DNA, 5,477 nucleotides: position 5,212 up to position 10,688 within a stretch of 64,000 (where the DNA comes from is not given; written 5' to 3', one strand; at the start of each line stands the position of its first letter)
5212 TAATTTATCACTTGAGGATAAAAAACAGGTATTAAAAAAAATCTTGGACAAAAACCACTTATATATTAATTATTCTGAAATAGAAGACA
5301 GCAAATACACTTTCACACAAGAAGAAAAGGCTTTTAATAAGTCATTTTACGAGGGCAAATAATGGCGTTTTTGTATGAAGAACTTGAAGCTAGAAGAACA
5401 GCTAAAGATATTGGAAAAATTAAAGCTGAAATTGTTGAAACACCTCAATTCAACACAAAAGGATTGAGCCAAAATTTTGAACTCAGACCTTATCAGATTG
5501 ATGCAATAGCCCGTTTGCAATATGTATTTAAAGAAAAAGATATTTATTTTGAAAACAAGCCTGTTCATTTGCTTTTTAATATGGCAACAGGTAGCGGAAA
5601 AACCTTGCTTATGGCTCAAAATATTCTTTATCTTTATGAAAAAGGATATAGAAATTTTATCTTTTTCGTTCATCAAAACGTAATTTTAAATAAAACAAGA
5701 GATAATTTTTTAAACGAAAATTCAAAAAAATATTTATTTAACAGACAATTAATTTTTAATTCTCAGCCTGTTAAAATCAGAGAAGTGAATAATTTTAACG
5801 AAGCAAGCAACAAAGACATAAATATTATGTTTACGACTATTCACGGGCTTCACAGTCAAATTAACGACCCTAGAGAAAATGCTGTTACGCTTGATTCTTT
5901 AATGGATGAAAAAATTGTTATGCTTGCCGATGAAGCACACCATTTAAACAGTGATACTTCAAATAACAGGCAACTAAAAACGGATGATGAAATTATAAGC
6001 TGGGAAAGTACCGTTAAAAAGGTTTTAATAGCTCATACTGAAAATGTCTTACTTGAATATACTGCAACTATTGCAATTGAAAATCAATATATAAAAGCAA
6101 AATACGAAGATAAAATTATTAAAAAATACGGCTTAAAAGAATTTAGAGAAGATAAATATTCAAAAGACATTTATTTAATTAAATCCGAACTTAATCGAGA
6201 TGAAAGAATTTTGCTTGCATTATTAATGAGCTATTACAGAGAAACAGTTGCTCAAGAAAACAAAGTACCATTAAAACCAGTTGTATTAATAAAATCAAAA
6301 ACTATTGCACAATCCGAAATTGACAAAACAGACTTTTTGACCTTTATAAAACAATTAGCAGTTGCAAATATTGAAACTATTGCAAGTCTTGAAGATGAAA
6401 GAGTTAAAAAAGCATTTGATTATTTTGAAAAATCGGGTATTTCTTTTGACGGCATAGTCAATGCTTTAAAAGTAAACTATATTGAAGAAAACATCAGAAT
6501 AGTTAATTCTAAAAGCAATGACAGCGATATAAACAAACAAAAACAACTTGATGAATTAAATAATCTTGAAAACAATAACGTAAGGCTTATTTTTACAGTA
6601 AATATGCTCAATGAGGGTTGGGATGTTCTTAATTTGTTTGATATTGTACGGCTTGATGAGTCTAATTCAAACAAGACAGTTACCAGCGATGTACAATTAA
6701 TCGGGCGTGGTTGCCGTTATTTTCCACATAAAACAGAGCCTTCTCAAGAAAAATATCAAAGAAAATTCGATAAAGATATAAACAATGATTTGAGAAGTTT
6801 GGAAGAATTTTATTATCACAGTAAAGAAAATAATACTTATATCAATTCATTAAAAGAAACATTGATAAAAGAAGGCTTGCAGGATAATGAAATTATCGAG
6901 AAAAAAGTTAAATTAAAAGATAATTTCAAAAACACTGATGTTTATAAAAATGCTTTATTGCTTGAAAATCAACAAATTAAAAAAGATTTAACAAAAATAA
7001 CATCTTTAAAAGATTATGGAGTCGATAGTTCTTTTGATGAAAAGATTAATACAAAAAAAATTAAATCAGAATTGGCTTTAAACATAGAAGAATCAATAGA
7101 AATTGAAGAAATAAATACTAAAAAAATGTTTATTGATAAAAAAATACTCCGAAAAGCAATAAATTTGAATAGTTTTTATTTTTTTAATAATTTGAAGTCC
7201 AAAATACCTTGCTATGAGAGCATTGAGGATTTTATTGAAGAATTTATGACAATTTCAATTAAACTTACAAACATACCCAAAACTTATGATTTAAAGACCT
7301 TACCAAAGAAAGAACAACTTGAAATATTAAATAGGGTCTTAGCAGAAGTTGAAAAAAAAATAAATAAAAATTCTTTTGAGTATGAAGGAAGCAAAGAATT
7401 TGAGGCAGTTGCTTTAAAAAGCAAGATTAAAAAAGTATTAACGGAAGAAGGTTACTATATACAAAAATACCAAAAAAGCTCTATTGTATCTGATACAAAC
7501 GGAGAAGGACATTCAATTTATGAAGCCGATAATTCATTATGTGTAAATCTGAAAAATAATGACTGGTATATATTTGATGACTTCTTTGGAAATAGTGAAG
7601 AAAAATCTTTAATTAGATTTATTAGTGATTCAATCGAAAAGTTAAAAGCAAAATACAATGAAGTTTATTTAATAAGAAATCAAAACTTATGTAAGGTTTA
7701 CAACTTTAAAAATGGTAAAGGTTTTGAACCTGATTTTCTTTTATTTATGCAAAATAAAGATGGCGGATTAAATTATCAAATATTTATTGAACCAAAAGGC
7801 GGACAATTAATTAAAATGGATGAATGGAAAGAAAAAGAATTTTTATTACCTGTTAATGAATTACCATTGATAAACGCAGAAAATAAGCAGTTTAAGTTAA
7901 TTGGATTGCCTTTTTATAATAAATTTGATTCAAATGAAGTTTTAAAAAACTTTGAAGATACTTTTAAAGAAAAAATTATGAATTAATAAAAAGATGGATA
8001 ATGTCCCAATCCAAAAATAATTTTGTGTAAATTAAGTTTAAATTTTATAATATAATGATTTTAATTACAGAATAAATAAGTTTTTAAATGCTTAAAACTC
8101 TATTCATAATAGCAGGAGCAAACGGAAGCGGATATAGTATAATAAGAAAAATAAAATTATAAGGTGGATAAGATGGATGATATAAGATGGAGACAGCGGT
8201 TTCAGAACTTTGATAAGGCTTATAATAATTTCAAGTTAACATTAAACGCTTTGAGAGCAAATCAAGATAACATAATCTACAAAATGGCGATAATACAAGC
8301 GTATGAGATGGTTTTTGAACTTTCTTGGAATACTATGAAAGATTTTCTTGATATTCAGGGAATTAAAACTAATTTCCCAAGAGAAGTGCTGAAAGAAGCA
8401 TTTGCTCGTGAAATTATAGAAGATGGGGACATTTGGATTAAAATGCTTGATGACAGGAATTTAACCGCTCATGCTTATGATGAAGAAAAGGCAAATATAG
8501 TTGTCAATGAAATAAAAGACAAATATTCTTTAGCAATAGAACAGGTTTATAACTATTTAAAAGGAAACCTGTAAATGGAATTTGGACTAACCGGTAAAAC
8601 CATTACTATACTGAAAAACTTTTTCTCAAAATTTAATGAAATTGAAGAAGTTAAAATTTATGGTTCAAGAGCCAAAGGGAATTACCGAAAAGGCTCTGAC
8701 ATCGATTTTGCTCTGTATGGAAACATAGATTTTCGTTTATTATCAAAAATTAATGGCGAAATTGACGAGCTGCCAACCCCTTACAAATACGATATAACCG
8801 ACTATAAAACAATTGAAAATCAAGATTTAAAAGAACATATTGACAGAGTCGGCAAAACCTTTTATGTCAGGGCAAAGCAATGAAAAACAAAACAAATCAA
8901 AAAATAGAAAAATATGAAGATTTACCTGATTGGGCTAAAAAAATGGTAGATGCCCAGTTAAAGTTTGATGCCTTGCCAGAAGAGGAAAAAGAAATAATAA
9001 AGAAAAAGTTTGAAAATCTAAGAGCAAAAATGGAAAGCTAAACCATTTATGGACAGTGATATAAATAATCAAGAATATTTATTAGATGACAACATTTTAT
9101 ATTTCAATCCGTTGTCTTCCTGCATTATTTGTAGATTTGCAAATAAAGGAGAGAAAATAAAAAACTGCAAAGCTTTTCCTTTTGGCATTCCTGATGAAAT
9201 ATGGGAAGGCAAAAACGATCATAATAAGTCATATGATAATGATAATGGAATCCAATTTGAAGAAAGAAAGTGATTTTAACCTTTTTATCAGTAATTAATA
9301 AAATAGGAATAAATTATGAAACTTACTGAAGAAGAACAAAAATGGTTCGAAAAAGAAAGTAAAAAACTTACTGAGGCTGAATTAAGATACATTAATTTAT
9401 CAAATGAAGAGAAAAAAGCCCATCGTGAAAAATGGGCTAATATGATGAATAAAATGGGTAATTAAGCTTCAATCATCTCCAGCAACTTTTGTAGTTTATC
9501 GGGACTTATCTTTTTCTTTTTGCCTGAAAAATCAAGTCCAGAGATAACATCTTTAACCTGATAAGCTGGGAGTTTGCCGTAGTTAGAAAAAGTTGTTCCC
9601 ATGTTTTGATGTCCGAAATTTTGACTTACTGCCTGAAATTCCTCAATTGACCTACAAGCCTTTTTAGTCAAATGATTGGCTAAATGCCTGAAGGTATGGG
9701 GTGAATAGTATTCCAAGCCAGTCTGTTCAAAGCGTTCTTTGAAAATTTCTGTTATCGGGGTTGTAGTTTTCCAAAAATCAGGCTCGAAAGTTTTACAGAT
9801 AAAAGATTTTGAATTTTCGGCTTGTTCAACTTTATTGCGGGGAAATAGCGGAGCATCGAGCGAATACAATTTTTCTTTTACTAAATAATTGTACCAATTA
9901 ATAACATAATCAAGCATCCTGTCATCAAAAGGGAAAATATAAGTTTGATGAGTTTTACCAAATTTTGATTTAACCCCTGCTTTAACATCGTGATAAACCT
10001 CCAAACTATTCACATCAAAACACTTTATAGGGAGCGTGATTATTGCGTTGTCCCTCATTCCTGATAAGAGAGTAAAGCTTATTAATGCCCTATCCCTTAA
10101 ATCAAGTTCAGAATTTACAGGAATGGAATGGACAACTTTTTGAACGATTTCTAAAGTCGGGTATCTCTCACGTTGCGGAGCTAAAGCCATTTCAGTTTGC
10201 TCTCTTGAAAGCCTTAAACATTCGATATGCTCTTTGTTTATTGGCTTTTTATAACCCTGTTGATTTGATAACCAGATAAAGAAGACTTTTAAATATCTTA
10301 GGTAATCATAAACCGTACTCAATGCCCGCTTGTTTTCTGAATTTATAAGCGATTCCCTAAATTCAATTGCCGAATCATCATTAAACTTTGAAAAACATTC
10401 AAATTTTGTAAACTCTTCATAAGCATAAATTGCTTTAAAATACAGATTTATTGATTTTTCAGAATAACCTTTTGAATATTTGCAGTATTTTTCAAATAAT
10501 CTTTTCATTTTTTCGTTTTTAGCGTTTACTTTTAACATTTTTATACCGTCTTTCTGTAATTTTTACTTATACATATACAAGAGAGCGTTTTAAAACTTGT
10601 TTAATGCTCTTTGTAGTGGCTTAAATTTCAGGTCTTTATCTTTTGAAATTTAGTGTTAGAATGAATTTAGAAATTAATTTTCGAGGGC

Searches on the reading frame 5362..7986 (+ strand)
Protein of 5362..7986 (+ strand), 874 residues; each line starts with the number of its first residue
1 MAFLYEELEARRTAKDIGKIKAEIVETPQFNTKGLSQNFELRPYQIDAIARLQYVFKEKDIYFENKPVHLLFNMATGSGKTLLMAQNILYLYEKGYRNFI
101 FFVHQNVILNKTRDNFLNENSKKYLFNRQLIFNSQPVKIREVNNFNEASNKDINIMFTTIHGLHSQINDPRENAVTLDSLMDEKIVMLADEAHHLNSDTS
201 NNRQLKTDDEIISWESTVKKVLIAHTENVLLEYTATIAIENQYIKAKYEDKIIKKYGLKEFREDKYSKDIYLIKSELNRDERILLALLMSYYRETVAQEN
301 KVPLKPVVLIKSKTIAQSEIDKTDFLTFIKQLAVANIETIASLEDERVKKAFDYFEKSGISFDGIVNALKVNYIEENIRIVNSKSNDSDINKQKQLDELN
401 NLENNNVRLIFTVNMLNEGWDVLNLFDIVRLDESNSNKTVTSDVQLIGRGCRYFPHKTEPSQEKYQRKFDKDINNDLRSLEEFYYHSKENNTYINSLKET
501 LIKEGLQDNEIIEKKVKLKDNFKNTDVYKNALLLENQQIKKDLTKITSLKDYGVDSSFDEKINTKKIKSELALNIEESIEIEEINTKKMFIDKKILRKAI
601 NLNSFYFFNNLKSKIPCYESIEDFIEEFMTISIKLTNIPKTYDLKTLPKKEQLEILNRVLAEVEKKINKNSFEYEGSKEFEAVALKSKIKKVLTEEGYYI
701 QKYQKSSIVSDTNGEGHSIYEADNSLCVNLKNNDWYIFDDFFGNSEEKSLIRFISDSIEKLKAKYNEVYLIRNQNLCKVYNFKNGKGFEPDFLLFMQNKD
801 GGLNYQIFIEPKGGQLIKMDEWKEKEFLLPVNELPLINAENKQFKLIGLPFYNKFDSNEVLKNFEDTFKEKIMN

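Call 9: search_protein_families(library=pfam, proteins=[window:5362-7986:+], max_evalue=0.001)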
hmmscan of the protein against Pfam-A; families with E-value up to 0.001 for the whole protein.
window:5362-7986:+ (874 aa): 2 families
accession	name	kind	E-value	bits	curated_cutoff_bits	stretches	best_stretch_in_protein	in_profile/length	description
PF04851.21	ResIII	-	1e-28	100.8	22.5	1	39-237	2-162/164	Type III restriction enzyme, res subunit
PF00270.35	DEAD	-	5.5e-05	23.4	26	1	62-206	18-139/167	DEAD/DEAH box helicase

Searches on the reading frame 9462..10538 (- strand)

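Call 10: search_protein_families(library=pfam, proteins=[window:9462-10538:-], max_evalue=0.001)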
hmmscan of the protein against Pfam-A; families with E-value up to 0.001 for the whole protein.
window:9462-10538:- (358 aa): 2 families
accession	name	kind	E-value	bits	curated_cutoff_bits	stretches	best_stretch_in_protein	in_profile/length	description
PF00589.27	Phage_integrase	-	1.3e-09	38.5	27.1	1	143-321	18-166/172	Phage integrase family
PF13495.12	Phage_int_SAM_4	-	5.9e-05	23.8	27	1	17-92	7-80/85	Phage integrase, N-terminal SAM-like domain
